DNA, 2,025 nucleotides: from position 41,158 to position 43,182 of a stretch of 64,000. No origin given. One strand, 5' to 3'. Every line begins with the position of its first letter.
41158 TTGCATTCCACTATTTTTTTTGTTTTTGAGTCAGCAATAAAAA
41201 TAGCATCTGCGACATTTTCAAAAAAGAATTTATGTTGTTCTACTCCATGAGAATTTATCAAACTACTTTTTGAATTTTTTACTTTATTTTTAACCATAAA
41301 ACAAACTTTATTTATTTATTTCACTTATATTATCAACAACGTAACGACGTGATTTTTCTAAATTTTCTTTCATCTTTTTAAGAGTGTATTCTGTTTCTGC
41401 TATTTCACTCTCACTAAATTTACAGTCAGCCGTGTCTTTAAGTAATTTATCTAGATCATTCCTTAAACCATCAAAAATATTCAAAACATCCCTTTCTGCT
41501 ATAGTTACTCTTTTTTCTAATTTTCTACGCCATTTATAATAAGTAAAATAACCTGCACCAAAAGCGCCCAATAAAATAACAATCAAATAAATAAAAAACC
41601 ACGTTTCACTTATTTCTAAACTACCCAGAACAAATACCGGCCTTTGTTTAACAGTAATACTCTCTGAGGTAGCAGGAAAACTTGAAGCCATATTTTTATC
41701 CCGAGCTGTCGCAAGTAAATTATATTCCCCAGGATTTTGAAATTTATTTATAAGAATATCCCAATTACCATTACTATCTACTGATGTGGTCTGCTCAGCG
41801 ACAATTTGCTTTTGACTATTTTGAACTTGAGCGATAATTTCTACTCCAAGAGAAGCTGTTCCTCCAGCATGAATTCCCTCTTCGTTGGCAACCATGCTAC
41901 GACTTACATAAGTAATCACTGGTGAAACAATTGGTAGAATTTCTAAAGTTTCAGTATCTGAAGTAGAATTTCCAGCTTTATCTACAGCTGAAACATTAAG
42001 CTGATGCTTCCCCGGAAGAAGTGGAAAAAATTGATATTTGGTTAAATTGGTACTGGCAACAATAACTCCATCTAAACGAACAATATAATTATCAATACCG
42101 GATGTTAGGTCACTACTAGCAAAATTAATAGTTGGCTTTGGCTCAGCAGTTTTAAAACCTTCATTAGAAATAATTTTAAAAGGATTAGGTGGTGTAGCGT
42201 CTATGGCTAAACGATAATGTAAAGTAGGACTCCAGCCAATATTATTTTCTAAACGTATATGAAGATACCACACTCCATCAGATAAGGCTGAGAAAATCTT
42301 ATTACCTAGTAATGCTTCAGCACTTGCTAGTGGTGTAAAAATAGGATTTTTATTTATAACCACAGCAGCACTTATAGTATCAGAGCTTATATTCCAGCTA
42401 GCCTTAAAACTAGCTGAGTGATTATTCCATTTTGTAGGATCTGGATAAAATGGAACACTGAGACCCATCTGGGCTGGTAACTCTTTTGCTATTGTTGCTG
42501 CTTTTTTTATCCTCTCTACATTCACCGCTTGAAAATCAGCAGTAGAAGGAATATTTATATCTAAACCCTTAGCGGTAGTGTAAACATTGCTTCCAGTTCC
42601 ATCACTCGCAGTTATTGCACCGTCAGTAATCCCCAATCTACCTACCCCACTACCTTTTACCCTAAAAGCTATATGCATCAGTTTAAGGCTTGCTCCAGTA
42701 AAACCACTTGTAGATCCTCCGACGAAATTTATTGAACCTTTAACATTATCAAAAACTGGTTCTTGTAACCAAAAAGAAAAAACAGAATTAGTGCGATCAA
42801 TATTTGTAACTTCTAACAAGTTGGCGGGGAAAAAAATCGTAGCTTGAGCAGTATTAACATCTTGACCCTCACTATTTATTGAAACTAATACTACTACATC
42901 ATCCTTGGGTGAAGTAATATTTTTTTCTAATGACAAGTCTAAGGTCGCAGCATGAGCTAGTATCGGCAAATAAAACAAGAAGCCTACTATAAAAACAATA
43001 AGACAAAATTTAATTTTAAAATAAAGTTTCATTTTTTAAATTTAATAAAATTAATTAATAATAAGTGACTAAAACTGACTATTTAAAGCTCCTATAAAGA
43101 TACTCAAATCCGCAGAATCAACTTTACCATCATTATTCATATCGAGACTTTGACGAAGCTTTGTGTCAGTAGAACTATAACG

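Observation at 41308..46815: Cohesin-like anchor protein next to a 1248-aa dockerin-bearing surface protein, downstream of a TCS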

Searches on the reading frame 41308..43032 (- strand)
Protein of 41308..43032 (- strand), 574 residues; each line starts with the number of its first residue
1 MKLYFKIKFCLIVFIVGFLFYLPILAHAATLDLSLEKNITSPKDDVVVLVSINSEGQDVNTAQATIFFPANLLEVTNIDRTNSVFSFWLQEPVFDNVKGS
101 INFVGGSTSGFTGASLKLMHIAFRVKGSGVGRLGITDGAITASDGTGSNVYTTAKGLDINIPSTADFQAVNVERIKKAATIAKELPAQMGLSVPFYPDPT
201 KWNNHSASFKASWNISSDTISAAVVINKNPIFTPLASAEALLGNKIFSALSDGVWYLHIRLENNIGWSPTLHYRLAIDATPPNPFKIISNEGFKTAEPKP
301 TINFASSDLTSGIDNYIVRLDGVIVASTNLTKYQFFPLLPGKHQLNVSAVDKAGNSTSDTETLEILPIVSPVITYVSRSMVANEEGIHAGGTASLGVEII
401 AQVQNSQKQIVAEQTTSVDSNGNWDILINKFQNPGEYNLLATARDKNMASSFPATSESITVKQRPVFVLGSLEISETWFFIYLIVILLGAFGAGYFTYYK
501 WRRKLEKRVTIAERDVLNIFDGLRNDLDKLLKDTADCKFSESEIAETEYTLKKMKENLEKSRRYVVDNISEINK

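Call 3: search_protein_families(library=pfam, proteins=[window:41308-43032:-], max_evalue=1)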
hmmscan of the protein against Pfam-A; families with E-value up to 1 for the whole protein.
window:41308-43032:- (574 aa): 6 families
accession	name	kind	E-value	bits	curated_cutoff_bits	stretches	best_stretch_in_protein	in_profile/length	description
PF19077.6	Big_13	-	5.6e-08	33.6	27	2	333-361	64-95/102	Bacterial Ig-like domain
PF07495.19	Y_Y_Y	-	1.6e-07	31.5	26.6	1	316-365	12-62/65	Y_Y_Y domain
PF17936.7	Big_6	-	0.003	18.2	27.6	1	382-455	10-78/83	Bacterial Ig domain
PF24107.1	DUF7382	-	0.059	13.7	27.4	0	340-359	17-36/65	Domain of unknown function (DUF7382)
PF14347.11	DUF4399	-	0.091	13.6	28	0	401-462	29-89/91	Domain of unknown function (DUF4399)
PF11589.14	DUF3244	-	0.11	12.9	25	1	398-447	41-89/96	Domain of unknown function (DUF3244)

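Call 4: search_protein_families(library=ncbifam, proteins=[window:41308-43032:-], max_evalue=1)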
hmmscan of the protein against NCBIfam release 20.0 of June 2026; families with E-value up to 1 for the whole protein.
window:41308-43032:- (574 aa): 4 families
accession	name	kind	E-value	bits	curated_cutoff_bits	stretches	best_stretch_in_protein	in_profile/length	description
NF047446.1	barrel_OmpL47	domain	2.9e-06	27.6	40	1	301-360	6-62/68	OmpL47-type beta-barrel domain-containing protein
NF033510.3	Ca_tandemer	repeat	4.4e-05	23.8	50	1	391-446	37-91/96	Ca2+-stabilized repeat-containing adhesin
NF045522.1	MXAN_2561_fam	equivalog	0.012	15.1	150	0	344-370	235-261/304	MXAN_2561 family MXYO-CTERM-anchored protein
TIGR04527.1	mycoplas_twoTM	subfamily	0.023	14.4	125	1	481-572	15-98/248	MG_279/MG_280 family protein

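Call 5: search_solved_structures(query=window:41308-43032:-, max_evalue=10, show_alignments=2)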
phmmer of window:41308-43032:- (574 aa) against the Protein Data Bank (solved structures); distinct sequences matched with E-value up to 10: 0.

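Call 24: search_protein_families(library=pfam, alignment_id=A1, max_evalue=0.01)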
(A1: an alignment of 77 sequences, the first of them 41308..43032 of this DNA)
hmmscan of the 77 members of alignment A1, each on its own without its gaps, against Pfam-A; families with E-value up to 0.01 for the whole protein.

A. member 1, window:41308-43032:- (574 aa): 3 families
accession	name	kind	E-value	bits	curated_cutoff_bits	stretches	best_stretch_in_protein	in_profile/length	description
PF19077.6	Big_13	-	5.6e-08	33.6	27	0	333-361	64-95/102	Bacterial Ig-like domain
PF07495.19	Y_Y_Y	-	1.6e-07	31.5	26.6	1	316-365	12-62/65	Y_Y_Y domain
PF17936.7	Big_6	-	0.003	18.2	27.6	0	382-455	10-78/83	Bacterial Ig domain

B. families by the number of members that match (of 77 scanned): 36 families (the first 25 are shown)
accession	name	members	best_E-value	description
PF19077.6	Big_13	73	6.9e-14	Bacterial Ig-like domain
PF00963.24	Cohesin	39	5.6e-10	Cohesin domain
PF07495.19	Y_Y_Y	17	1.6e-07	Y_Y_Y domain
PF17936.7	Big_6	17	4.3e-06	Bacterial Ig domain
PF00801.26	PKD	14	2.3e-05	PKD domain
PF18981.6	InlK_D3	5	4.2e-05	Internalin K domain (D3/D4)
PF13620.12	CarboxypepD_reg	5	0.00027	Carboxypeptidase regulatory-like domain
PF13860.13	FlgD_ig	3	2.4e-05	FlgD Ig-like domain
PF24421.1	Ig_J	3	2.7e-05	Tip attachment protein J, Ig-like domain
PF11008.14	DUF2846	3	0.00022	Protein of unknown function (DUF2846)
PF06832.18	BiPBP_C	3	0.00038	Penicillin-Binding Protein C-terminus Family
PF09136.16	Glucodextran_B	2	0.00024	Glucodextranase, domain B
PF10648.15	Gmad2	2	0.00025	Immunoglobulin-like domain of bacterial spore germination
PF14347.11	DUF4399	1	0.0001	Domain of unknown function (DUF4399)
PF24893.1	DUF7743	1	0.0001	Domain of unknown function (DUF7743)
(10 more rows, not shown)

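Call 25: search_solved_structures(query=A1, max_evalue=0.1, show_alignments=3)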
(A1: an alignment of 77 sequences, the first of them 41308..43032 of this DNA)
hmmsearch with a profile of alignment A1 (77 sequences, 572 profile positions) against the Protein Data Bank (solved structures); distinct sequences matched with E-value up to 0.1: 9.
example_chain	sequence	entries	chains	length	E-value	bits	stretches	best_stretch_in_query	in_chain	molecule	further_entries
2yn3_A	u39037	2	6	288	1.9e-07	32.9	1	383-470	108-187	PUTATIVE INNER MEMBRANE PROTEIN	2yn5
4m03_A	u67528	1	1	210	0.0034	18.9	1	301-377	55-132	Serine-rich adhesin for platelets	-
5aoz_A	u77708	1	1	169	0.0037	18.7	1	19-83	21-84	PUTATIVE CELLULOSOMAL SCAFFOLDIN PROTEIN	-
6bt9_A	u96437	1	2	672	0.0079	17.7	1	276-358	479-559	Chitinase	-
3c12_A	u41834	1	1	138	0.0086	17.5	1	387-453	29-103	Flagellar protein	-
6m3a_A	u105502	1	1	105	0.0093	17.4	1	383-455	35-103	Biofilm-associated surface protein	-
1k85_A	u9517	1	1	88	0.014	16.8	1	290-363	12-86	CHITINASE A1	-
5m2o_A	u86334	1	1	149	0.014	16.8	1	26-83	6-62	Putative cellulosomal scaffoldin protein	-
8cxj_D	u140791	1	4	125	0.09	14.2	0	329-367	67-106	Surface protein R28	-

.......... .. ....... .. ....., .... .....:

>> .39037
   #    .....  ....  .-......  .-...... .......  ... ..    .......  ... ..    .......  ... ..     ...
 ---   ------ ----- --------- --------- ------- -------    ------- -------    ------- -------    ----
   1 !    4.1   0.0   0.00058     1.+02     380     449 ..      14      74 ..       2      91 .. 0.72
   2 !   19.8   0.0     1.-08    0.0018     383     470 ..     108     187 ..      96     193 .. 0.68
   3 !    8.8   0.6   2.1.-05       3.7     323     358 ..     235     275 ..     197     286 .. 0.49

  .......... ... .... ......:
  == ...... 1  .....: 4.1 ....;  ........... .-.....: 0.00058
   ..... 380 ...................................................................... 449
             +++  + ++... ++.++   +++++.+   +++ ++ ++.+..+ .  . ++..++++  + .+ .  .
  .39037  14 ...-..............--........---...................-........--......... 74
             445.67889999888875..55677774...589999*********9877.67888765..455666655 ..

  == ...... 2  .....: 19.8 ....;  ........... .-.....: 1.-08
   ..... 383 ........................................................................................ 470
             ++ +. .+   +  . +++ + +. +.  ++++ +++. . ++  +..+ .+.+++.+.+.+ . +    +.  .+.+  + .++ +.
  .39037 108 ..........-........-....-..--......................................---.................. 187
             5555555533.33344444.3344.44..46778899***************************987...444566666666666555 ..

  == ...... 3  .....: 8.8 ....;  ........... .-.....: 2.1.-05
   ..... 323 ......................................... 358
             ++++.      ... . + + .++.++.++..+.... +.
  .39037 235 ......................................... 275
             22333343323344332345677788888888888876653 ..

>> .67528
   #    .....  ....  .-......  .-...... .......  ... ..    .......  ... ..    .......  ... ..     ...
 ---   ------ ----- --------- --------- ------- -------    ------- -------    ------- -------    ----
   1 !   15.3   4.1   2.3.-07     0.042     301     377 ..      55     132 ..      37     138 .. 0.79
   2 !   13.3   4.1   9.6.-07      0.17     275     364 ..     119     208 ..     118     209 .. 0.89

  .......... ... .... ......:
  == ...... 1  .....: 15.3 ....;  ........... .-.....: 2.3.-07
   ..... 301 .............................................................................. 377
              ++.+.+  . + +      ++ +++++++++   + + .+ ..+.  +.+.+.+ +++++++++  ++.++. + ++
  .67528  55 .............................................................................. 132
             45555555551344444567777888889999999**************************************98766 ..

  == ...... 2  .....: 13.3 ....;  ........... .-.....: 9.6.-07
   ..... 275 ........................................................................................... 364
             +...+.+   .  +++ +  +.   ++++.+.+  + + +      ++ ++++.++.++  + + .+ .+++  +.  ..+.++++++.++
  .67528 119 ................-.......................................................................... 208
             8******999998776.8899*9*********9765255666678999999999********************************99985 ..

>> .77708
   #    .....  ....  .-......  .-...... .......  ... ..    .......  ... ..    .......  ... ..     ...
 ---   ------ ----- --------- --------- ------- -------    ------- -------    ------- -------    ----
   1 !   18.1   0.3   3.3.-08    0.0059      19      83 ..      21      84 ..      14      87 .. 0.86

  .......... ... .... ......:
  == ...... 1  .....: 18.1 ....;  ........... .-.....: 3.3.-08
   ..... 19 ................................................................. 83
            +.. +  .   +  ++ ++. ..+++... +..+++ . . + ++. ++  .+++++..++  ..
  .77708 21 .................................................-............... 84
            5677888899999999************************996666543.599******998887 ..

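Call 28: predict_structure(alignment_id=A1)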
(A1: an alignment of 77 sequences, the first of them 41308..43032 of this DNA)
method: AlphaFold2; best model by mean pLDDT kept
length: 574 residues; sequences in the alignment: 77
mean_pLDDT: 90.8   pTM: 0.74
mean pLDDT of the five models: 90.8, 90.8, 90.0, 89.5, 88.8
residues with pLDDT >= 90: 399; 70-90: 151; 50-70: 23; < 50: 1
segments of 3 or more residues with pLDDT < 50: none
pLDDT, mean of each block of 10 residues (from residue 1): 73 88 77 89 89 93 97 97 94 97 96 95 94 96 89 93 69 61 89 93 91 90 94 83 87 96 93 96 97 97 97 98 97 97 97 96 98 96 93 98 97 97 95 94 97 97 92 91 95 95 87 84 83 75 80 84 82 73
secondary structure, 60 per line:
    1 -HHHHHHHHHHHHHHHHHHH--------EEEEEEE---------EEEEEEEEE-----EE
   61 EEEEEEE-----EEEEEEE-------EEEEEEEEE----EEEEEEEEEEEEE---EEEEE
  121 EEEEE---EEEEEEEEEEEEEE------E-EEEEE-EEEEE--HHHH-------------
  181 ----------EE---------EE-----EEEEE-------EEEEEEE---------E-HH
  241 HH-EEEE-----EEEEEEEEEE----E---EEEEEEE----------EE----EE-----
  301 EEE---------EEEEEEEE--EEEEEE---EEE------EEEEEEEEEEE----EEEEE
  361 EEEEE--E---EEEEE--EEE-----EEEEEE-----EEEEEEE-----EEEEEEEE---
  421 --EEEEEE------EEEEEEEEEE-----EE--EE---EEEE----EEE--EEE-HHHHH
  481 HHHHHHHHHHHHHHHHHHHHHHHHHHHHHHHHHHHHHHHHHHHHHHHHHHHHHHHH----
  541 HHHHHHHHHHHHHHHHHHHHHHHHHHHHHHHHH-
elements in order: H2-20 E29-35 E45-53 E59-67 E73-79 E87-95 E100-112 E116-125 E129-142 E151-155 E157-161 H164-167 E209-213 E221-227 H239-242 E244-247 E253-262 E271-277 E301-303 E313-320 E323-328 E332-334 E341-351 E356-365 E372-376 E379-381 E387-392 E398-404 E410-417 E423-428 E435-444 E459-462 E467-469 E472-474 H476-536 H541-573

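Call 31: fold_search(model_id=the predicted structure, library=pdb)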
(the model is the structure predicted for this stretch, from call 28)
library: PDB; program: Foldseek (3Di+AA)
matches with E <= 10: 1638; with E <= 0.001: 408
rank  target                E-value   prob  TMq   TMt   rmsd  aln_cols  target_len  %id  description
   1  7ptp_A                9.9e-12  1.00  0.16  0.13  25.6       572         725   12  In-situ structure of pentameric S-layer protein (released 2021-12-15)
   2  6xi3                  2.7e-11  1.00  0.21  0.28  32.8       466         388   10  Crystal structure of tetra-tandem repeat in extending region of large adhesion protein (released 2020-10-14)
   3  2jll                  8.3e-11  1.00  0.18  0.25  25.8       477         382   15  Crystal structure of NCAM2 IgIV-FN3II (released 2009-11-17)
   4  3t1w                  3.1e-10  1.00  0.18  0.24  28.5       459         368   14  Structure of the four-domain fragment Fn7B89 of oncofetal fibronectin (released 2012-03-21)
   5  9flw_A                4.8e-10  1.00  0.20  0.22  30.1       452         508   12  CryoEM structure of the fragment-6 (3571-4078) in the grappling hook protein A (GhpA) in the bacterium Aureispira sp.  (released 2024-10-16)
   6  8beg_A                5.0e-10  1.00  0.19  0.17  33.7       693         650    8  Structure of Ig-like domains from PrgB (released 2022-11-30)
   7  8q6t_I                8.5e-10  1.00  0.21  0.13  27.5       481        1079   12  Helical reconstruction of the relaxed thick filament from FIB milled left ventricular mouse myofibrils (released 2023-11-01)
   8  4yfd_A                1.2e-09  1.00  0.21  0.23  29.9       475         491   10  Crystal structure PTP delta Ig1-Fn2 in complex with IL-1RAcP (released 2015-05-06)
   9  8beg_B                1.5e-09  1.00  0.18  0.16  34.1       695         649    8  Structure of Ig-like domains from PrgB (released 2022-11-30)
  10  9flu_A                1.6e-09  1.00  0.22  0.34  30.0       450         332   11  CryoEM structure of the fragment-1 (3402-3733) in the grappling hook protein A (GhpA) in the bacterium Aureispira sp.  (released 2024-10-16)
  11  4gh7_B                1.8e-09  1.00  0.24  0.39   9.5       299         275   13  Crystal structure of Anticalin N7A in complex with oncofetal fibronectin fragment Fn7B8 (released 2012-12-26)
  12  5n47_F                1.8e-09  1.00  0.22  0.37  10.3       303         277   12  Structure of Anticalin N7E in complex with the three-domain fragment Fn7B8 of human oncofetal fibronectin (released 2018-02-14)
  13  6tpw                  2.0e-09  1.00  0.16  0.23  28.9       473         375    9  Crystal structures of FNIII domain one through four of the human leucocyte common antigen-related protein ( LAR) (released 2020-05-13)
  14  9flv_A                3.0e-09  1.00  0.21  0.27  28.9       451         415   11  CryoEM structure of the fragment-5 (2393-2807) in the grappling hook protein A (GhpA) in the bacterium Aureispira sp.  (released 2024-10-16)
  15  7c7u_B                3.0e-09  1.00  0.15  0.15  19.6       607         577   11  Biofilm associated protein - BSP domain (released 2021-05-12)
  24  2yn3_A                6.9e-09  1.00  0.20  0.36  13.6       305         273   16  Structural insight into the giant calcium-binding adhesin SiiE: implications for the adhesion of Salmonella enterica t (released 2013-04-03)
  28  2yn3_C                1.0e-08  1.00  0.20  0.35  14.2       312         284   17  Structural insight into the giant calcium-binding adhesin SiiE: implications for the adhesion of Salmonella enterica t (released 2013-04-03)
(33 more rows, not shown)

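Call 59: list_cluster_members(proteins=[window:41308-43032:-, window:43069-46815:-, window:37719-38090:-])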
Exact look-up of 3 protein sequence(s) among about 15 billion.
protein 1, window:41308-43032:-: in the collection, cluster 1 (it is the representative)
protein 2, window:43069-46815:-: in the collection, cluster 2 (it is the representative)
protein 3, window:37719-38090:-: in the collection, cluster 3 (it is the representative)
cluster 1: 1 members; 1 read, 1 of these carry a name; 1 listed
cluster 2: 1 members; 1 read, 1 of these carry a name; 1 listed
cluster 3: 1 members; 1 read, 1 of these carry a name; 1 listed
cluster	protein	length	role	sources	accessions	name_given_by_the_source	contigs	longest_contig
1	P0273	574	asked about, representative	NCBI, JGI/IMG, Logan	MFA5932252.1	MAG: hypothetical protein WC793_02645 [Candidatus Paceibacterota bacterium] | hypothetical protein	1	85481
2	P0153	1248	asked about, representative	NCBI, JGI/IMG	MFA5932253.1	MAG: dockerin type I domain-containing protein [Candidatus Paceibacterota bacterium] | hypothetical protein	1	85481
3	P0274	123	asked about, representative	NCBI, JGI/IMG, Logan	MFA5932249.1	MAG: response regulator [Candidatus Paceibacterota bacterium] | DNA-binding response OmpR family regulator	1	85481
